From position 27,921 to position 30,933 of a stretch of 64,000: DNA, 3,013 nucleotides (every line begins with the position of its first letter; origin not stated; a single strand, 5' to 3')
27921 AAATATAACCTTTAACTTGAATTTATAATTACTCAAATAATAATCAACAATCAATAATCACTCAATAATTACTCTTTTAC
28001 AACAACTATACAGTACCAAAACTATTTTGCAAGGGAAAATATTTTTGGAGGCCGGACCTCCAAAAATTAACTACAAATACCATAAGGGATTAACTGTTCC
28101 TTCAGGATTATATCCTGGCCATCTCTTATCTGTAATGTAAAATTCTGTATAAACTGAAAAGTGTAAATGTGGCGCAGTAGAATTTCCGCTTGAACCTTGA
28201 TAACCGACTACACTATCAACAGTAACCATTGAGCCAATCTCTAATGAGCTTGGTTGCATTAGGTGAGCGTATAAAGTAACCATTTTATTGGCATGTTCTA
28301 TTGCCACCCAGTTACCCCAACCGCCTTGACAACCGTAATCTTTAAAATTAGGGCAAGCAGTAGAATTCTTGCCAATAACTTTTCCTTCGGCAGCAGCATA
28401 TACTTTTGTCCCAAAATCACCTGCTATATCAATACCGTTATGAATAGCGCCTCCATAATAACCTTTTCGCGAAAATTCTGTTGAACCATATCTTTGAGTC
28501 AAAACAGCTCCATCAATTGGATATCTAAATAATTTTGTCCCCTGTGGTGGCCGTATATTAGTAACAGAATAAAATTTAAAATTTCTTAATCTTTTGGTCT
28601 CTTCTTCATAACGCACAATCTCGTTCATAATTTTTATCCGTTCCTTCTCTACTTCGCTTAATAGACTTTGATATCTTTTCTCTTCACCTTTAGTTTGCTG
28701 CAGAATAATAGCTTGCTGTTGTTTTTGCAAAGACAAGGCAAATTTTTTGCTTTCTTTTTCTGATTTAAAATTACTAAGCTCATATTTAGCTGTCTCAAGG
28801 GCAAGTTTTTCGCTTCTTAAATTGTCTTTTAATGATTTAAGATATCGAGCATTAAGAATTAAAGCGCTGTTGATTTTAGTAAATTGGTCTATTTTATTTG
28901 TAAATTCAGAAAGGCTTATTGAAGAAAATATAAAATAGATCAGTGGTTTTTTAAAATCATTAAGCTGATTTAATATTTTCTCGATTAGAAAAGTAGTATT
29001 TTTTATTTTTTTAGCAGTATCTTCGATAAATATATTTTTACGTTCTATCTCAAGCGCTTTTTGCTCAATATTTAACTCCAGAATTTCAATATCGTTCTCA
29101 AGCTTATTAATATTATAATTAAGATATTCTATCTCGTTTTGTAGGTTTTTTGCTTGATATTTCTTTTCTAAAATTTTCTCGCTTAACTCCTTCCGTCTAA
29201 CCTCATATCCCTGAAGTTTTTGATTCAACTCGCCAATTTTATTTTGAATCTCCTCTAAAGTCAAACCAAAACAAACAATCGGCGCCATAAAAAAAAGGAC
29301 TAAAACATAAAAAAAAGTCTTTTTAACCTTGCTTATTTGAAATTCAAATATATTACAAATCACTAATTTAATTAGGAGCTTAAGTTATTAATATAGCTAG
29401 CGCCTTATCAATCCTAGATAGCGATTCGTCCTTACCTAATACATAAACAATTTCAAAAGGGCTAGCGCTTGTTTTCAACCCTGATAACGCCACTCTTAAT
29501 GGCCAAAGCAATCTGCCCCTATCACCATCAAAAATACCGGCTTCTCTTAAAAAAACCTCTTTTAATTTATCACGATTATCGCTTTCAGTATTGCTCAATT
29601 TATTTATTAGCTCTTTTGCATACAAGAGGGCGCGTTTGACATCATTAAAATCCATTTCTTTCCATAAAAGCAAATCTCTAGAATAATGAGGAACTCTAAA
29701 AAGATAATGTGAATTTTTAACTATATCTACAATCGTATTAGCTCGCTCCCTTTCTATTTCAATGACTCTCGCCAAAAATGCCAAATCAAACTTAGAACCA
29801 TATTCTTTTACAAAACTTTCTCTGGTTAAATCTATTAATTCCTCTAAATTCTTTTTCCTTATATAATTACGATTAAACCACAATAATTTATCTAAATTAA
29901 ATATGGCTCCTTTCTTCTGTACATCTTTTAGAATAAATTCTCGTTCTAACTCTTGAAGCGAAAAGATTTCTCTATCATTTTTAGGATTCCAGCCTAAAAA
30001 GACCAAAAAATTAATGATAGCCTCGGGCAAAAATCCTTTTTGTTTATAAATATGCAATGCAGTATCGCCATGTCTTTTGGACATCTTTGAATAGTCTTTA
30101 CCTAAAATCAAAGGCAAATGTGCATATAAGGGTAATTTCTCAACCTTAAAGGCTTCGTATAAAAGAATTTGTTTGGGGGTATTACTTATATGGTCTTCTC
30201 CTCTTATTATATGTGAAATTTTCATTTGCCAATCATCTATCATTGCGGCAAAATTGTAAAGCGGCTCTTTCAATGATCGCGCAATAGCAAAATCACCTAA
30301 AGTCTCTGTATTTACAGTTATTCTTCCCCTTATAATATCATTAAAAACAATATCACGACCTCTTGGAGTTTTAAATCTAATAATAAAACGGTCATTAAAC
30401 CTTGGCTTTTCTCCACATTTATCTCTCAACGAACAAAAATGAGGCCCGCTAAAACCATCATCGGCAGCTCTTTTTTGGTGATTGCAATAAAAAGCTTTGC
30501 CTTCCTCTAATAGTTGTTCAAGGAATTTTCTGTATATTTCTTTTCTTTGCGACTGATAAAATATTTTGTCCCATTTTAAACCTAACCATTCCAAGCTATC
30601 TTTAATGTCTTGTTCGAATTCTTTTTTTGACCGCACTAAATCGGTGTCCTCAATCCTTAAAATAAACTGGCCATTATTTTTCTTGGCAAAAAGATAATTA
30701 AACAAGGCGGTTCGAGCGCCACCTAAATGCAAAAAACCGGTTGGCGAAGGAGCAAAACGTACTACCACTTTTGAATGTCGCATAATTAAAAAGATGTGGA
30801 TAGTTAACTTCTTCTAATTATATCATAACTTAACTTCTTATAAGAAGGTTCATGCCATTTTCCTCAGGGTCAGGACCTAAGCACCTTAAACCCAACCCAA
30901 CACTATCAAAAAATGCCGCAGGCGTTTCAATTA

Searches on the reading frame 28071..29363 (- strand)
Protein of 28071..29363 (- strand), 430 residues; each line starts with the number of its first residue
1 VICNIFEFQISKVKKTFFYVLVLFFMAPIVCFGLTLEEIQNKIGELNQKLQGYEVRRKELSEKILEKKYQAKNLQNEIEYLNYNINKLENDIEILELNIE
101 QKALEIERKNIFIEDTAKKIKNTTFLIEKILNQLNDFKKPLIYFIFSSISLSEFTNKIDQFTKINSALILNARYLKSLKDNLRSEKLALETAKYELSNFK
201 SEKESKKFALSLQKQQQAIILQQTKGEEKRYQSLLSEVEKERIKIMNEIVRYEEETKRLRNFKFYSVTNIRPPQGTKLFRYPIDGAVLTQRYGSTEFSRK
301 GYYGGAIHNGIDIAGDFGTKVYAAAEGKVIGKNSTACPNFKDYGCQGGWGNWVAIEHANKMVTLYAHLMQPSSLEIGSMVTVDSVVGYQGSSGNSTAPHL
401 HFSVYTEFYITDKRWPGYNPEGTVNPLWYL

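Call 9: search_protein_families(library=pfam, proteins=[window:28071-29363:-], max_evalue=1)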
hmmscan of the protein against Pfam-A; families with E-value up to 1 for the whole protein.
window:28071-29363:- (430 aa): 5 families
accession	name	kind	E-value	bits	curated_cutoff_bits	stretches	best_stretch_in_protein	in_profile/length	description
PF01551.29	Peptidase_M23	-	1.2e-21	77.1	28.7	1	307-406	2-89/96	Peptidase family M23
PF09177.16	STX6_10_61_N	-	0.0011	19.8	29.4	1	37-122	8-97/99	Syntaxin 6/10/61, N-terminal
PF24627.1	PUMA_CC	-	0.024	15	30.1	1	36-96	10-70/74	PUMA coiled-coil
PF07888.16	CALCOCO1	-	0.19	11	36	1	155-271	86-201/496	Calcium binding and coiled-coil domain (CALCOCO1) like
PF21835.1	YIEGIA_cap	-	0.29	11.3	24.1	0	110-131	20-41/58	Capping complex subunit for YIEGIA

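Call 70: search_protein_families(library=ncbifam, proteins=[window:28074-29363:-], max_evalue=0.01)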
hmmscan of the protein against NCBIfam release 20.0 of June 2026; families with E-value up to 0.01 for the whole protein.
window:28074-29363:- (430 aa): 15 families
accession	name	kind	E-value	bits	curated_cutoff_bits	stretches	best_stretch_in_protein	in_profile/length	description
NF052530.1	Heli_ShapePgp3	exception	4.5e-12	45.7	300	1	199-405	66-252/270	peptidoglycan metallopeptidase Pgp3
NF052336.1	PdgHdaseHSB100310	equivalog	7e-12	45.3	500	1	279-405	35-142/316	peptidoglycan hydrolase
NF040883.1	amid_act_ActS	equivalog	5.7e-11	42.2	375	1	266-404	103-220/242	amidase activator ActS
NF008652.0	PRK11649.1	equivalog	8.4e-10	37.9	341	1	306-406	311-399/439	murein DD-endopeptidase MepM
NF053824.1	PdgNdpepShyC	equivalog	1e-08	34.5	700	1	307-403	295-379/429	peptidoglycan DD-endopeptidase ShyC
NF050804.1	CellDivDipMCaul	equivalog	3.5e-08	32.7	900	1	279-407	507-616/634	cell division endopeptidase DipM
NF041208.1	celldiv_DipM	equivalog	4.3e-08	32.8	740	1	275-405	294-405/419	cell division endopeptidase DipM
NF053825.1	PdgNdpepShyA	equivalog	5.9e-07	28.5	700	1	306-404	294-380/425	peptidoglycan DD-endopeptidase ShyA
NF004799.0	PRK06148.1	subfamily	1e-05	23.7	1128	1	306-420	439-553/1015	hypothetical protein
TIGR02169.1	SMC_prok_A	equivalog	0.0001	20.1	729.4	1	36-261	684-904/1165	chromosome segregation protein SMC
TIGR04523.1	Mplasa_alph_rch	subfamily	0.00014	20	270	1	36-259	386-615/745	helix-rich protein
TIGR02168.1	SMC_prok_B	equivalog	0.00028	18.7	567.35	1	37-260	256-490/1181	chromosome segregation protein SMC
NF053738.1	S2SprSpoIIQBc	equivalog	0.00084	19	250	1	349-404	154-210/232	stage II sporulation protein SpoIIQ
NF008123.1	PRK10871.1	equivalog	0.001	18.5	311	1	279-403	246-348/365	murein hydrolase activator NlpD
NF038218.1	IcmG_DotF_IVB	equivalog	0.0026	17.5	200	1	41-121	117-195/266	type IVB secretion system protein IcmG/DotF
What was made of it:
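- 28071..29363 (-): Coiled-coil M23 peptidase gene upstream. It is not part of the duplicated unit, but its terminator hairpin is. Pfam (call 9); NCBIfam (call 70)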

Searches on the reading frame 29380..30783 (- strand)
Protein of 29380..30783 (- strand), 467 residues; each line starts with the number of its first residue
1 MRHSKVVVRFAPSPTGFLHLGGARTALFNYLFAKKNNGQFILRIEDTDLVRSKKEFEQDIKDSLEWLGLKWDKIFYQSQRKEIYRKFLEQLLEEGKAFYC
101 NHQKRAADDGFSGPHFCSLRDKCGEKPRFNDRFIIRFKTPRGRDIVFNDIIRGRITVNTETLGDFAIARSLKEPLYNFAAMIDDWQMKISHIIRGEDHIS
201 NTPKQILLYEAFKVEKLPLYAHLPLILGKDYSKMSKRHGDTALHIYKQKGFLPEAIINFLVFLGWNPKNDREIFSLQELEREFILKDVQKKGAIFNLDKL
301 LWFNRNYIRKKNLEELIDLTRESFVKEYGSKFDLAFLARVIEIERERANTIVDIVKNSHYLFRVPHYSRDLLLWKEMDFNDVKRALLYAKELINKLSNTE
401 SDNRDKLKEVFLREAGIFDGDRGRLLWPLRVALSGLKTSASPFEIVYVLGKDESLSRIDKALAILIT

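Call 15: find_encoding_contigs(protein=window:29380-30783:-, flank=10000, max_places=10)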
Protein window:29380-30783:- (467 aa): 1 contig read that carries it; 1 place shown.
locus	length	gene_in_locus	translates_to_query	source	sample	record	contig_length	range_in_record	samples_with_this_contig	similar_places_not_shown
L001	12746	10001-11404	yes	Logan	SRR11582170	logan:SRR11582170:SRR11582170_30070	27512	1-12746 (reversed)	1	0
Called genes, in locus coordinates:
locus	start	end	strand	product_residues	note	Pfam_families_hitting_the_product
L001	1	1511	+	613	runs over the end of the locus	PF06202:GDE_C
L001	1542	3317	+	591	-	PF05157:MshEN, PF00437:T2SSE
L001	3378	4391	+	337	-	PF00482:T2SSF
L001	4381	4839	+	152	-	-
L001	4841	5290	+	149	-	-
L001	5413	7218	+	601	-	PF00801:PKD (weak)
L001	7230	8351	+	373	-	-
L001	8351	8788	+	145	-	-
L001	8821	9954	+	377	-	PF11104:PilM_2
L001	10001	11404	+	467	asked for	PF00749:tRNA-synt_1c, PF19269:Anticodon_2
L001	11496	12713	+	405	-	PF01551:Peptidase_M23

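Call 38: list_cluster_members(proteins=[window:29383-30783:-, L001:11496-12710:+, window:30833-31963:-])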
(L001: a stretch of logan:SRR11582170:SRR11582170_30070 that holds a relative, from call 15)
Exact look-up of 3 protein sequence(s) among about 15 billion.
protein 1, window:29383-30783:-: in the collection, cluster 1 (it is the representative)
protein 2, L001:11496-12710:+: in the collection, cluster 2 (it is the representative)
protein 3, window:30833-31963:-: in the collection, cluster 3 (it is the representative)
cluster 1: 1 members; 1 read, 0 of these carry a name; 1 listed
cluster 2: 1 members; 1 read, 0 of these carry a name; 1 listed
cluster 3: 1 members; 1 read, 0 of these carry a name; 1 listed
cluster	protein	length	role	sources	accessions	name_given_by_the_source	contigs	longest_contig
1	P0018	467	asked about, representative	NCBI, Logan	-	-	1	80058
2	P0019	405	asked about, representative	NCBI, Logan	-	-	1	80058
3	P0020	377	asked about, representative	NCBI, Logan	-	-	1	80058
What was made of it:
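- On Cassette switching (pilE/pilS-, vlsE- or CDI-orphan-like): Only one sample carries this organism (calls 15, 38).
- The proteins are known only from one NCBI contig of 80 kb and one Logan run (calls 15, 38).
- Tried and rejected: No strain-level comparison was possible, because the neighbouring proteins are singletons at 90% identity (call 38).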
